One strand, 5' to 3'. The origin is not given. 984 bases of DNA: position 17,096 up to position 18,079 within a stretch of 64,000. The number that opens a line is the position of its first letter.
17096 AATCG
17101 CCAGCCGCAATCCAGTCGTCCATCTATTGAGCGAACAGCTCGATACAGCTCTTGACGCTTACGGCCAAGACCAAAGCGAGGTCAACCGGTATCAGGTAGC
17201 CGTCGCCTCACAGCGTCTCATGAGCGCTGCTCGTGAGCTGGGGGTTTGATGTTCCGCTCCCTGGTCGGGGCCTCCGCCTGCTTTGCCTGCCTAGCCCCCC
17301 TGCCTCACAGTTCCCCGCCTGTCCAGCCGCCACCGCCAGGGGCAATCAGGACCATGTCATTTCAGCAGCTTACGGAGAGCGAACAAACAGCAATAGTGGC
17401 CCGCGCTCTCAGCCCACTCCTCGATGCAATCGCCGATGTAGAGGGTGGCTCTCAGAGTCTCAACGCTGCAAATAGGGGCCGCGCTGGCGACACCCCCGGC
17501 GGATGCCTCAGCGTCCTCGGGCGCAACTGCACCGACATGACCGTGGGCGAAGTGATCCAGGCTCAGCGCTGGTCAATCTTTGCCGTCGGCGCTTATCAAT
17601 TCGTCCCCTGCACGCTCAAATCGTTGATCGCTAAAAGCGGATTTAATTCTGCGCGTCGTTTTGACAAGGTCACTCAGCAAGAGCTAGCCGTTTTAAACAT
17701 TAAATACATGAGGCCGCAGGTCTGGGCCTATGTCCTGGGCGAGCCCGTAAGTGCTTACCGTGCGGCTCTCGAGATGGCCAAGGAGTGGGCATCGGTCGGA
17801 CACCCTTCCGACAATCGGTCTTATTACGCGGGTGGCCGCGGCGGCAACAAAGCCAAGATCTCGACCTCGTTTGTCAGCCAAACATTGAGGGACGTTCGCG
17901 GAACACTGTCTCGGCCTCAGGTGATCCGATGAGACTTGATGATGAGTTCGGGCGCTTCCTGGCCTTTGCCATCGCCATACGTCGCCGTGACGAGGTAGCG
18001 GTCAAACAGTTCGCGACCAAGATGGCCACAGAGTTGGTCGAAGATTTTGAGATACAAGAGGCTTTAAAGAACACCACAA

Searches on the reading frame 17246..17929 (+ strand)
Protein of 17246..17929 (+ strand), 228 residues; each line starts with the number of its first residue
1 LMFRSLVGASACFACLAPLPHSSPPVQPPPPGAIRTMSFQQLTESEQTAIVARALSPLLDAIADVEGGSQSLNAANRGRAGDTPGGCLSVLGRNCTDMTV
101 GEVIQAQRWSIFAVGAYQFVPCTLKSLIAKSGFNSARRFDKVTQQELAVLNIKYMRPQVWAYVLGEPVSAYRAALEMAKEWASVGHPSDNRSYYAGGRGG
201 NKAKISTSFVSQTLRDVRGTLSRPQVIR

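Call 15: search_protein_families(library=phrogs, proteins=[window:17246-17929:+], max_evalue=0.001)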
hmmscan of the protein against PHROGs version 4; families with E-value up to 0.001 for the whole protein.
window:17246-17929:+ (228 aa): 4 families
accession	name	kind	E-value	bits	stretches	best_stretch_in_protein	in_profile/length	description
phrog_37890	-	unknown function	1.5e-23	84.3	1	60-225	253-427/632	-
phrog_30077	-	unknown function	3.3e-15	56.9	1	56-224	457-618/674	-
phrog_90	-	lysis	8.3e-08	31.4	1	46-219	647-825/1168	endolysin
phrog_34632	-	transcription regulation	1.1e-05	26.6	1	53-119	59-128/195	transcriptional regulator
